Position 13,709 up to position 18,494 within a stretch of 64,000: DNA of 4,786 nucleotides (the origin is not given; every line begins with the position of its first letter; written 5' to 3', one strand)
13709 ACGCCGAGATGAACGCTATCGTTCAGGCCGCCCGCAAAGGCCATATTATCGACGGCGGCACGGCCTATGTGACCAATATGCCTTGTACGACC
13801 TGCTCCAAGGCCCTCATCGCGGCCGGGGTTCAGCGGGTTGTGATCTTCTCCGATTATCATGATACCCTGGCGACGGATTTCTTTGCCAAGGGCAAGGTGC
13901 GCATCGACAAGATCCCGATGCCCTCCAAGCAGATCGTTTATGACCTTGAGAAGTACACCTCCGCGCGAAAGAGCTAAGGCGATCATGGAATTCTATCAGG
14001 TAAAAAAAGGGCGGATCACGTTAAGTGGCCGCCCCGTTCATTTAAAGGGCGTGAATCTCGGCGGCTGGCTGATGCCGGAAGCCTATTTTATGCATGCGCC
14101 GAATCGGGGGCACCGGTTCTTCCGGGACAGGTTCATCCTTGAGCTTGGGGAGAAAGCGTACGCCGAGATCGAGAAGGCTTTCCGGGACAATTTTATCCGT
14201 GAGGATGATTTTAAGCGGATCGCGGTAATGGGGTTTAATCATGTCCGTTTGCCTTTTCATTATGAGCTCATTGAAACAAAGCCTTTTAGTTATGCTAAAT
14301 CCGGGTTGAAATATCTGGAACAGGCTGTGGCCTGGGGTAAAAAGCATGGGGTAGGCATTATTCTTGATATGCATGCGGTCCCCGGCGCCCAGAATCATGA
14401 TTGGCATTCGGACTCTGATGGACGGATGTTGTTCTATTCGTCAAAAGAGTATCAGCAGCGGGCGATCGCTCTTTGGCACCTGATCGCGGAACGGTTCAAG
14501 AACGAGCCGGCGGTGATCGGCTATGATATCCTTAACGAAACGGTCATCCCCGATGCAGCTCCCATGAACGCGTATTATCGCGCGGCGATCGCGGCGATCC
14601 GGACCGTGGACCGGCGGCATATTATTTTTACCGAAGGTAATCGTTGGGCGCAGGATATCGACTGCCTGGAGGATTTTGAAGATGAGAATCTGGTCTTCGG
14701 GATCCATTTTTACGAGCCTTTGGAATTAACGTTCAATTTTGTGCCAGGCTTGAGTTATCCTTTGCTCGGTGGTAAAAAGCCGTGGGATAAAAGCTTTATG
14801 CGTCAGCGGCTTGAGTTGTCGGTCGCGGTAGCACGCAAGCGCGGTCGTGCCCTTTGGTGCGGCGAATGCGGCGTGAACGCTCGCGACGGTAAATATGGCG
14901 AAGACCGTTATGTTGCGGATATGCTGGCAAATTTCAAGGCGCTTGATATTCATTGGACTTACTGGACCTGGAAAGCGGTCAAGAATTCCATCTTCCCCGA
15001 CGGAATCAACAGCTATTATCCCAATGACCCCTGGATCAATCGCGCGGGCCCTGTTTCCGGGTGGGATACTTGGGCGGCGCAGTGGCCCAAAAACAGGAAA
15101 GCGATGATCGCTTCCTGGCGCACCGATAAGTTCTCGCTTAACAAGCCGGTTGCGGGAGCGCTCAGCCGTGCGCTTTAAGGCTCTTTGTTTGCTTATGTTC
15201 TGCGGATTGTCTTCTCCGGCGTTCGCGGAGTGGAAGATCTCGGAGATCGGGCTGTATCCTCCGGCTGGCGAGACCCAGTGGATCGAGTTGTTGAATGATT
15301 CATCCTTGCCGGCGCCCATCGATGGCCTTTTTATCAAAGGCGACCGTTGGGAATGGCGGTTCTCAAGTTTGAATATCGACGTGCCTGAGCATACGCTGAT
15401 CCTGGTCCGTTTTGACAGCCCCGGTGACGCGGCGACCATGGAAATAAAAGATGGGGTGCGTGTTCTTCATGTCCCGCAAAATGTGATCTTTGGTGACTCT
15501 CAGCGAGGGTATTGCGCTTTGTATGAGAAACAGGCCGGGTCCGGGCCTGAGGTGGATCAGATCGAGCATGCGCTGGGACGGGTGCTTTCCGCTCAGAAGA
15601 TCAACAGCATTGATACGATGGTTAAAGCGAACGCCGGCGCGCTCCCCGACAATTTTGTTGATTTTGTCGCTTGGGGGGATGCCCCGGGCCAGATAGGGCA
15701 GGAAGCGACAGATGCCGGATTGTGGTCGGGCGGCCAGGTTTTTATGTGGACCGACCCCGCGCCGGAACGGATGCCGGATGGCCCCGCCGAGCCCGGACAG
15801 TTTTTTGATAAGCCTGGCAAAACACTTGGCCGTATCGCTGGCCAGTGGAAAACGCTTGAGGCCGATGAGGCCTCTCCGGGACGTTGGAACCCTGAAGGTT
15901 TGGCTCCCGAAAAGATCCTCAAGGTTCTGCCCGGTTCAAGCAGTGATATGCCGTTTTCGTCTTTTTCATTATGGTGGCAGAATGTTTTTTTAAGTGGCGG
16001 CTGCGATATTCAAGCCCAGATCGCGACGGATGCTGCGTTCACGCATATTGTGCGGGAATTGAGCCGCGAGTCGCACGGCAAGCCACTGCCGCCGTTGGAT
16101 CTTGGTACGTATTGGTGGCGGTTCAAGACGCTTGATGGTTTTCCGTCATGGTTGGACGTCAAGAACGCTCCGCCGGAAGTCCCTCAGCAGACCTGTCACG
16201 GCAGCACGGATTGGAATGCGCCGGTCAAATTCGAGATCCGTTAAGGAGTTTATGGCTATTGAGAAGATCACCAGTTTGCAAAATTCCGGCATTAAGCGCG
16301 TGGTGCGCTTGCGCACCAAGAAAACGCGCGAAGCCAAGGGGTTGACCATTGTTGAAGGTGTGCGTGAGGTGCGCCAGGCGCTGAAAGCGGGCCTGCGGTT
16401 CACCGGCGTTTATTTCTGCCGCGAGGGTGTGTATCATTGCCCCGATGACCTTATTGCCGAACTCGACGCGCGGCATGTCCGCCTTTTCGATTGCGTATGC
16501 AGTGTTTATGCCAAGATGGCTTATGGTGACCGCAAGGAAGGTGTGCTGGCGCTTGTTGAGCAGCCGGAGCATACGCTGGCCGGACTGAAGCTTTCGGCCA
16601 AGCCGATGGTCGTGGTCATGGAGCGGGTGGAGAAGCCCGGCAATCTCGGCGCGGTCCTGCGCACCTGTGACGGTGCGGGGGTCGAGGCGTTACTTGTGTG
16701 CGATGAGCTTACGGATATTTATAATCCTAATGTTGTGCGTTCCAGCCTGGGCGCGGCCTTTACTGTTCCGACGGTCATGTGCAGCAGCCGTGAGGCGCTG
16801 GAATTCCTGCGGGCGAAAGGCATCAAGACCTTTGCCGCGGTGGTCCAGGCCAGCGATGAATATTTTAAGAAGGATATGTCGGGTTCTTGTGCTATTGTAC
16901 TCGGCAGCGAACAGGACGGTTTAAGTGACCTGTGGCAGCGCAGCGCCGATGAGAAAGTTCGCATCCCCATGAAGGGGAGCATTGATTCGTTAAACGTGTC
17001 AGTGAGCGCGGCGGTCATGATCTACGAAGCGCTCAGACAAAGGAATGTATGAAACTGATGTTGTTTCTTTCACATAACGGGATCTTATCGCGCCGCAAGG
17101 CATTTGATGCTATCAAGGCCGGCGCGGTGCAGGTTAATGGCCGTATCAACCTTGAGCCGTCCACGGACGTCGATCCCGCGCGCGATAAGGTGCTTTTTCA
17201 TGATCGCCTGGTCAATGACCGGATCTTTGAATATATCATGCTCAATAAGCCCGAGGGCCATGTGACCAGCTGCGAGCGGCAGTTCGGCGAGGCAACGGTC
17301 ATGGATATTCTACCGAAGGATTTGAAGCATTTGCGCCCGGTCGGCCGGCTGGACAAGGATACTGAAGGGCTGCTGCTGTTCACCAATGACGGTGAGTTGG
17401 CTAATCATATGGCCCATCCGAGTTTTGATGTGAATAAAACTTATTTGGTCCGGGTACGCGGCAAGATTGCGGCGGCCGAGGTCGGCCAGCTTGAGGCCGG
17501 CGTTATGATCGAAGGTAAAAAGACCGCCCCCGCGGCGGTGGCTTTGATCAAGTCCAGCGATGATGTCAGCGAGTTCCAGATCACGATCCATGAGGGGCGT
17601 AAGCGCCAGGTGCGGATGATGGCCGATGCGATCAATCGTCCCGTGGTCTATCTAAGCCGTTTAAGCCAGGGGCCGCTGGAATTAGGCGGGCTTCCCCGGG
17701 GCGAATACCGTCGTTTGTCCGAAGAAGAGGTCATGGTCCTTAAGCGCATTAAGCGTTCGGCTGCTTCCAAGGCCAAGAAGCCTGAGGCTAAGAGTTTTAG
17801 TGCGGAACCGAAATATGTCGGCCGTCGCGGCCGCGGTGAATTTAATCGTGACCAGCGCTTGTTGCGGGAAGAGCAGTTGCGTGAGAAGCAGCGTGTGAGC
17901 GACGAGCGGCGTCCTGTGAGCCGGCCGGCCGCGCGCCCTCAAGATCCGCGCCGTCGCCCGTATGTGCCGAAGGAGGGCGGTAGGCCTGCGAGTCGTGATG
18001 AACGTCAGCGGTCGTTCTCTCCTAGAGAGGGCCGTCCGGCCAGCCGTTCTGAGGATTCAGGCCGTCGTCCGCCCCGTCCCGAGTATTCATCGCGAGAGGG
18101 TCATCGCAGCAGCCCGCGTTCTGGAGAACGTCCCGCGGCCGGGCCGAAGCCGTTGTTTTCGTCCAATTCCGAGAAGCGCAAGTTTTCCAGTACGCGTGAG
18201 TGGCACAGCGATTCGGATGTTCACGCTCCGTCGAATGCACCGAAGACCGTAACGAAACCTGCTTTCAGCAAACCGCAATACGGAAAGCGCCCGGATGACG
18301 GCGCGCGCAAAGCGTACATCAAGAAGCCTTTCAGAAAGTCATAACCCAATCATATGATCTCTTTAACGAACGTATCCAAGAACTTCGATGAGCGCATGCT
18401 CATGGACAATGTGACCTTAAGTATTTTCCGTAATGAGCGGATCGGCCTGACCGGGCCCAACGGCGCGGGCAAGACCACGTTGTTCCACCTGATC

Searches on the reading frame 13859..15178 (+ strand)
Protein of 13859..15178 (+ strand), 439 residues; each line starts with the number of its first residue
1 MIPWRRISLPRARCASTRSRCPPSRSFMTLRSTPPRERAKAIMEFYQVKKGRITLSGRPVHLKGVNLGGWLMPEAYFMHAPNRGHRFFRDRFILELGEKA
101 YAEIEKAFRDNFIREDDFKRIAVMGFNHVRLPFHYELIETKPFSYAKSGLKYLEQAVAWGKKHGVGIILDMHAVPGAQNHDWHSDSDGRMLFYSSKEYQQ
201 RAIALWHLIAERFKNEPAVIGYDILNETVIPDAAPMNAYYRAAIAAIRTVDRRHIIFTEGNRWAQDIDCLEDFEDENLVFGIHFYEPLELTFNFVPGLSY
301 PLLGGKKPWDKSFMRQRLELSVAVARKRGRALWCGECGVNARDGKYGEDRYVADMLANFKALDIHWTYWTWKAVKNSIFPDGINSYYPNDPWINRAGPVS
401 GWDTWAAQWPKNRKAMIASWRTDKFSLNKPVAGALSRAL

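Call 56: search_protein_families(library=pfam, proteins=[window:13859-15178:+], max_evalue=0.00001)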
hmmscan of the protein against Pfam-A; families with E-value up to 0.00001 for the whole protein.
window:13859-15178:+ (439 aa): 1 family
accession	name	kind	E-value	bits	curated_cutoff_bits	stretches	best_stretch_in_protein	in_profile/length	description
PF00150.24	Cellulase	-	2.7e-36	125.9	23.5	1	113-373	22-270/272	Cellulase (glycosyl hydrolase family 5)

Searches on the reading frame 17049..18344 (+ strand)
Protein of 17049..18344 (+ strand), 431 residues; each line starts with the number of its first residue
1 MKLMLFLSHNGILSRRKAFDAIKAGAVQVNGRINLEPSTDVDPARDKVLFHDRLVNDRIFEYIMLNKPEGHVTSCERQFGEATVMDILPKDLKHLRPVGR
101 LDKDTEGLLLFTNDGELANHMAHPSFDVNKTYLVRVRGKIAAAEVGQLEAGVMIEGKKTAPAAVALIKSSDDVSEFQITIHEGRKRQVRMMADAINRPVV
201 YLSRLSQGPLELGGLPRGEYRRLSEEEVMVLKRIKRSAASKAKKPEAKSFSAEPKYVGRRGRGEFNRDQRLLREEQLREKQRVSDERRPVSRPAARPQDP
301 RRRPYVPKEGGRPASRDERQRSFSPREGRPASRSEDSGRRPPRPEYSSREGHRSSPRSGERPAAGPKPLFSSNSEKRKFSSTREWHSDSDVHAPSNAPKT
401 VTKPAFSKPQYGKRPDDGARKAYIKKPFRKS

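Call 56: search_protein_families(library=pfam, proteins=[window:17049-18344:+], max_evalue=0.00001)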
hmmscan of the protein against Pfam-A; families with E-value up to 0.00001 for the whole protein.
window:17049-18344:+ (431 aa): 2 families
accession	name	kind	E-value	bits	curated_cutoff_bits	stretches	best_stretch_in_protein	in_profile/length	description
PF00849.27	PseudoU_synth_2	-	2e-23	83.8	26.8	1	62-192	2-150/152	RNA pseudouridylate synthase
PF01479.30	S4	-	1.5e-06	28.2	22.8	1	1-43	1-44/48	S4 domain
